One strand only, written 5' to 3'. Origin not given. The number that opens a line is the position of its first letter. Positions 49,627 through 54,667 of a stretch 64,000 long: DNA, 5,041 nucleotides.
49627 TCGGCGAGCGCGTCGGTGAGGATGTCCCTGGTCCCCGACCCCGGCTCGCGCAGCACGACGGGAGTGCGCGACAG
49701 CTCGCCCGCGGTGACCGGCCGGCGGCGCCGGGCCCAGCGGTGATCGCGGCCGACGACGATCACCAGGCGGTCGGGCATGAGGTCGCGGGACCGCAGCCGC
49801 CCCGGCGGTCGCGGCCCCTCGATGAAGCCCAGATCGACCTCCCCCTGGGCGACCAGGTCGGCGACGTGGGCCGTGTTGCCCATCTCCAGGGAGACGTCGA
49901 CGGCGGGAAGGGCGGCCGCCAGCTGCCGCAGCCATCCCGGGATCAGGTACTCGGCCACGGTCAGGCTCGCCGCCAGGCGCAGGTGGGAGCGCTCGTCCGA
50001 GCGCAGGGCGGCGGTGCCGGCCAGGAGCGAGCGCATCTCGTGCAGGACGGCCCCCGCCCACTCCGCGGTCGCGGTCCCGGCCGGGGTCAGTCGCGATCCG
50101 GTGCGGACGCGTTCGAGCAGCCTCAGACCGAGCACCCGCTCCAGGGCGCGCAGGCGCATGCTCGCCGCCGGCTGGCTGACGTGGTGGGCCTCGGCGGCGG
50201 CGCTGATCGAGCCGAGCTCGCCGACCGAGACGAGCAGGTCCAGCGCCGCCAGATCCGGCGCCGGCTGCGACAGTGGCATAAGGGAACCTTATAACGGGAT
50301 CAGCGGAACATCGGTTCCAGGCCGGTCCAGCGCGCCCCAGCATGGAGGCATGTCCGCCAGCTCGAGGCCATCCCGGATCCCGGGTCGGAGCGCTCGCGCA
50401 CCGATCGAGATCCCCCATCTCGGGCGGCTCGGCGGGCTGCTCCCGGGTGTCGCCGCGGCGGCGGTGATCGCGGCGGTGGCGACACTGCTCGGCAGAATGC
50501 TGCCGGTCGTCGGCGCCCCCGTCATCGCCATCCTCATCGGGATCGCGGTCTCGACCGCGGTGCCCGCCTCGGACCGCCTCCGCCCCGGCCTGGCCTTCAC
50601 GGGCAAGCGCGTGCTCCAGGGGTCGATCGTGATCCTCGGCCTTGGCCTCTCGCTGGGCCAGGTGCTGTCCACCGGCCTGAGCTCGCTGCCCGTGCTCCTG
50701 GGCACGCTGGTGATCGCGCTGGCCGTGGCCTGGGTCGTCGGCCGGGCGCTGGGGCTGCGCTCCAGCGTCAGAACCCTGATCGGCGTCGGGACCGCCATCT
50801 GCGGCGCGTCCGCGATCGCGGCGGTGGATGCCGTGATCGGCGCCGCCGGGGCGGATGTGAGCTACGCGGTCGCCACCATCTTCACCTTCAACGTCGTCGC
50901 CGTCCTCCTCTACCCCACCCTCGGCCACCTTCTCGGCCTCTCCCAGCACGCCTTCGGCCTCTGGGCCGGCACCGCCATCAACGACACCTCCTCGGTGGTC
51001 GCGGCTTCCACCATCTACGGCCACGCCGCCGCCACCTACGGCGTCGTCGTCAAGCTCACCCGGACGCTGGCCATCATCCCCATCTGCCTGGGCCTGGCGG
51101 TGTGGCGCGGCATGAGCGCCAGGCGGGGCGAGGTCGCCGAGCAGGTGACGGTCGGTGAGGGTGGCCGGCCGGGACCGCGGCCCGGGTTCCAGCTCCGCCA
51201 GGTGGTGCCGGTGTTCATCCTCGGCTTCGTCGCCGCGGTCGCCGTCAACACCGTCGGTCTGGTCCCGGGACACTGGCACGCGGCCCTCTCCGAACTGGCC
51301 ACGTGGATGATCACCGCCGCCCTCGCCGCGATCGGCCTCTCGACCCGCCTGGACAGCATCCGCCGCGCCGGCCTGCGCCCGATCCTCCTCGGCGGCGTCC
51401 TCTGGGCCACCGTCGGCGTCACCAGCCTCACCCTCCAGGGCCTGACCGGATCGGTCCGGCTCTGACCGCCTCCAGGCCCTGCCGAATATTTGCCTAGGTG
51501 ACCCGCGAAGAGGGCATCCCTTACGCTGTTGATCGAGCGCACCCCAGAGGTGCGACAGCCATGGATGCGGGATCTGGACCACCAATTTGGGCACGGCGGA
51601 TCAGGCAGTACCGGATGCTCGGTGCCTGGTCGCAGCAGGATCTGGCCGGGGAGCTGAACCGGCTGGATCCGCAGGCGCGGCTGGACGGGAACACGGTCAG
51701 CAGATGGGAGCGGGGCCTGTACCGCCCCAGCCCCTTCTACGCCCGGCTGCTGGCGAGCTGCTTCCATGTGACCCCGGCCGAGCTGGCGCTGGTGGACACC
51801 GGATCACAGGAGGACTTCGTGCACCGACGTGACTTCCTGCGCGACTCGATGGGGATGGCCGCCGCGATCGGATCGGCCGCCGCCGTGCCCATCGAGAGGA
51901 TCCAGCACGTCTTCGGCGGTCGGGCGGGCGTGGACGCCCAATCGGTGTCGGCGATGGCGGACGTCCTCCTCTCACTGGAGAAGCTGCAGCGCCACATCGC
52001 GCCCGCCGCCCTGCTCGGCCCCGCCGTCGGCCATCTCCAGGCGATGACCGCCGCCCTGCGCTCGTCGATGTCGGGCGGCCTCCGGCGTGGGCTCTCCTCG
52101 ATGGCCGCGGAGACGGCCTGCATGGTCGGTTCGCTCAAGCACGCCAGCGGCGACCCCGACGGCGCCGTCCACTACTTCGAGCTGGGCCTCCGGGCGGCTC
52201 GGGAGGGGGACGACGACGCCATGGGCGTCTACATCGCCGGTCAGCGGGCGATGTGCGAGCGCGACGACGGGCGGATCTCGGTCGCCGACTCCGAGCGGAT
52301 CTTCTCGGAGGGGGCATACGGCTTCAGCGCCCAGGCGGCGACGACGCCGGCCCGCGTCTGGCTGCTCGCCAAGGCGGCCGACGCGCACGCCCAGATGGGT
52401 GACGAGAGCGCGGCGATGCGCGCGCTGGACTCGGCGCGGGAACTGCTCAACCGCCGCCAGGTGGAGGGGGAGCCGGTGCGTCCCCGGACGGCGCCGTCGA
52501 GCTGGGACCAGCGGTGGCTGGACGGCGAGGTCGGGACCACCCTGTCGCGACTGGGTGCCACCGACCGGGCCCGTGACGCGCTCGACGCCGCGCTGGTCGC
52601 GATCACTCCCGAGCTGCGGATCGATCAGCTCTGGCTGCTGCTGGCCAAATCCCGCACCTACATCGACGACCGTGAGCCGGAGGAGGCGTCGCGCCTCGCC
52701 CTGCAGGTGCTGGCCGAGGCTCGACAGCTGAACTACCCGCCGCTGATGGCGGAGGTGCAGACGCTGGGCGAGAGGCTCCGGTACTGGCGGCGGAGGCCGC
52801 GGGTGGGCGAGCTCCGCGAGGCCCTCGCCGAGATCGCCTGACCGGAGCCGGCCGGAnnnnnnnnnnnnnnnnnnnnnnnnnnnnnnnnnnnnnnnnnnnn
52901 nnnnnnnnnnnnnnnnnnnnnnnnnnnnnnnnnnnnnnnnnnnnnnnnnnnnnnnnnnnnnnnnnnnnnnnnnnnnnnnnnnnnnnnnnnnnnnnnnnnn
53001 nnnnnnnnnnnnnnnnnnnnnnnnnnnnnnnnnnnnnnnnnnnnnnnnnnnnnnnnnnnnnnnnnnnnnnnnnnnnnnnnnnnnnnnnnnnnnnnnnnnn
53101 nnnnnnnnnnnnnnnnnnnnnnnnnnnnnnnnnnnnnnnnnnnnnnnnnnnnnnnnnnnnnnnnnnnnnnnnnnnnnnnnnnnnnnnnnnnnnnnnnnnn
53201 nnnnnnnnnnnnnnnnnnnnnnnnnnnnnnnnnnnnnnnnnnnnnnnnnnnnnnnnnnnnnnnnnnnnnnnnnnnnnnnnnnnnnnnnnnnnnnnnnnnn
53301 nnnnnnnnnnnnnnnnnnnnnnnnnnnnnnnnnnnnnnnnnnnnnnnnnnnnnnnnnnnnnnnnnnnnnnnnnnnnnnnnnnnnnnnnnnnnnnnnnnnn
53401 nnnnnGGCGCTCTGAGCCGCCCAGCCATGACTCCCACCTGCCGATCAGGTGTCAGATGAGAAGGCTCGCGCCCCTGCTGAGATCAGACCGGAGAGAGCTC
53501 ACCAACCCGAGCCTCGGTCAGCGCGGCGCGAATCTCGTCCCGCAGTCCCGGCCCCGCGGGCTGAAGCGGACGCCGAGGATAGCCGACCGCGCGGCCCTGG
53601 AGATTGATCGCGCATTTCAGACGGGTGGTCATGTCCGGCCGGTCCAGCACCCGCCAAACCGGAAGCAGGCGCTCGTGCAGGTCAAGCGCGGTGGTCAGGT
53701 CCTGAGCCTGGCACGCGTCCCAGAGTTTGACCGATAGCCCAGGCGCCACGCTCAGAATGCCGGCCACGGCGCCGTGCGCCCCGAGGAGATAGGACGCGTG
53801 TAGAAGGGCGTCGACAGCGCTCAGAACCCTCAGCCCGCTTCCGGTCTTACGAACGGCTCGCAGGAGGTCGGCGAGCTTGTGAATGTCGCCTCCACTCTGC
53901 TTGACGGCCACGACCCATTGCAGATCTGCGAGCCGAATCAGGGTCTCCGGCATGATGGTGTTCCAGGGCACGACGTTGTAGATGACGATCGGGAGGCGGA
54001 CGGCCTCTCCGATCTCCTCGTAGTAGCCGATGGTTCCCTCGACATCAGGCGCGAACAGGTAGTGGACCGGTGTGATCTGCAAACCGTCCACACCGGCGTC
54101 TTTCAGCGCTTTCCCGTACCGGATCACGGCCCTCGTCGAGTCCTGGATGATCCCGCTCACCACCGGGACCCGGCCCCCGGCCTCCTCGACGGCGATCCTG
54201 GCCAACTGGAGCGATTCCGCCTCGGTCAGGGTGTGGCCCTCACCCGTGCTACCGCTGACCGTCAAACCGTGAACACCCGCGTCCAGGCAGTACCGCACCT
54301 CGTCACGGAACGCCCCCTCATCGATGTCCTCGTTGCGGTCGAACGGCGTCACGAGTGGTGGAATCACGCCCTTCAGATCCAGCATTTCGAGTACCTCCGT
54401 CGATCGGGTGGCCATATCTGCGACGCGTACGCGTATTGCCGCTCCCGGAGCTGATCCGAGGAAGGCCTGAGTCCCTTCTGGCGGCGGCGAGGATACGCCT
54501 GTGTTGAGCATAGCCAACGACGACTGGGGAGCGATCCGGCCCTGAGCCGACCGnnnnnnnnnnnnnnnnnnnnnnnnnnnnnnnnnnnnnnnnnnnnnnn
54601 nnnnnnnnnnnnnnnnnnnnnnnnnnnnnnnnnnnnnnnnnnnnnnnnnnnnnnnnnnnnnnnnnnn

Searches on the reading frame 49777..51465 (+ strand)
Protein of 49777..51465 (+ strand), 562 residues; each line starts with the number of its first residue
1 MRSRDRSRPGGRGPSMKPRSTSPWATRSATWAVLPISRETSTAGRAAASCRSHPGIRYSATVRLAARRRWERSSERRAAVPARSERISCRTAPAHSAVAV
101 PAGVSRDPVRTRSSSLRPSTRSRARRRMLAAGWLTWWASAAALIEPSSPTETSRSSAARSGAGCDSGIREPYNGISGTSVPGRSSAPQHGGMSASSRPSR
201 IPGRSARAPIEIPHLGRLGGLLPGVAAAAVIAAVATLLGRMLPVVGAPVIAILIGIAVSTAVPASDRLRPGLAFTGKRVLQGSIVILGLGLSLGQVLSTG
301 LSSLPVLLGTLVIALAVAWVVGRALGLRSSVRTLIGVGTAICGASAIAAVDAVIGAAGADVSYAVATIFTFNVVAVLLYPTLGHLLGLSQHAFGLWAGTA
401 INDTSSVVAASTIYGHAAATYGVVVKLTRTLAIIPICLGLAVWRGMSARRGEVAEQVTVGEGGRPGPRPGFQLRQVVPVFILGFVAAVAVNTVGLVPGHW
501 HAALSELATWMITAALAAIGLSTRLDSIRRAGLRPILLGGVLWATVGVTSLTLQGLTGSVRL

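Call 8: search_protein_families(library=pfam, proteins=[window:49777-51465:+])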
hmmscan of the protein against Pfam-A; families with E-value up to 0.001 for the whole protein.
window:49777-51465:+ (562 aa): 1 family
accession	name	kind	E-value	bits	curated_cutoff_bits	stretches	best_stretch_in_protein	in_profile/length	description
PF03601.19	Cons_hypoth698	-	2.7e-70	237.1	24.5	1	223-538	1-303/304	Conserved hypothetical protein 698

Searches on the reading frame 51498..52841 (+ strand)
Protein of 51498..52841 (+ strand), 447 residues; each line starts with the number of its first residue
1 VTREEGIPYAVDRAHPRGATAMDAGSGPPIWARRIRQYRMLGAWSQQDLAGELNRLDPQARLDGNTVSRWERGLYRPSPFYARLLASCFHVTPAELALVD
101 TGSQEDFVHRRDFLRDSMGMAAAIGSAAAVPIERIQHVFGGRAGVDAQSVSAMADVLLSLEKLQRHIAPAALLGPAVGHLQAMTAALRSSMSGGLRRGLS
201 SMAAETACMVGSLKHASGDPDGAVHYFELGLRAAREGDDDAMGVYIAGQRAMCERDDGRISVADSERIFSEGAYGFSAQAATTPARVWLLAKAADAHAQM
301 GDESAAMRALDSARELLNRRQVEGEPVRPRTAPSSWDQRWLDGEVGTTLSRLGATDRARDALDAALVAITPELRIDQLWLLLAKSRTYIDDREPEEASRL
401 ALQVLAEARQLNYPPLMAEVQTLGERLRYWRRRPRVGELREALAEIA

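Call 8: search_protein_families(library=pfam, proteins=[window:51498-52841:+])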
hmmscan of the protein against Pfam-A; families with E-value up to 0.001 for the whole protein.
window:51498-52841:+ (447 aa): 3 families
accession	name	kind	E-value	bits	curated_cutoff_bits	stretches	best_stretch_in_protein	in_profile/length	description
PF01381.28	HTH_3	-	5.7e-07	29.9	23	1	35-96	1-55/55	Helix-turn-helix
PF13560.12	HTH_31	-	2.2e-06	28.3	27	1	32-97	3-62/64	Helix-turn-helix domain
PF13424.12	TPR_12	-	0.00039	21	30.1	0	342-406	6-73/77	Tetratricopeptide repeat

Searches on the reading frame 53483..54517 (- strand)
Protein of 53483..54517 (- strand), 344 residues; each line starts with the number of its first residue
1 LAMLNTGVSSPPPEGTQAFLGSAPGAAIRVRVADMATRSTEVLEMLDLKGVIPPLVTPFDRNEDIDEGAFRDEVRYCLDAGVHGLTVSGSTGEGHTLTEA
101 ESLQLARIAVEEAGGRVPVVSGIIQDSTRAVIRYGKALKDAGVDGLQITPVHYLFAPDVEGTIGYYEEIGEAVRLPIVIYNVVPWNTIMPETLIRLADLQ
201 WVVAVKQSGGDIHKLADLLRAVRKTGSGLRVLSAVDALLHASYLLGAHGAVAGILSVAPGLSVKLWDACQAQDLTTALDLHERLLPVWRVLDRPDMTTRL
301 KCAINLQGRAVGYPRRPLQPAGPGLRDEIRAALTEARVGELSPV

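Call 8: search_protein_families(library=pfam, proteins=[window:53483-54517:-])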
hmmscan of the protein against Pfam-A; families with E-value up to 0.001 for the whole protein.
window:53483-54517:- (344 aa): 1 family
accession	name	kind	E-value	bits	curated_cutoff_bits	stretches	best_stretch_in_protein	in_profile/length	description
PF00701.28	DHDPS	-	1.6e-51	175.2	22.1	1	48-335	2-288/289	Dihydrodipicolinate synthetase family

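Call 80: search_protein_families(library=pfam, proteins=[window:53483-54517:-], max_evalue=0.01)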
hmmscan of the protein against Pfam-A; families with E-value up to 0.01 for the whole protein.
window:53483-54517:- (344 aa): 1 family
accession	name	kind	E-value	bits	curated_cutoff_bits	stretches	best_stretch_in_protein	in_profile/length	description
PF00701.28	DHDPS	-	1.6e-51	175.2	22.1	1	48-335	2-288/289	Dihydrodipicolinate synthetase family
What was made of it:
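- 53483..54517 (-): DHDPS-family gene 36 nt downstream, possibly co-transcribed in this genome only. Pfam PF00701 (calls 8, 80).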
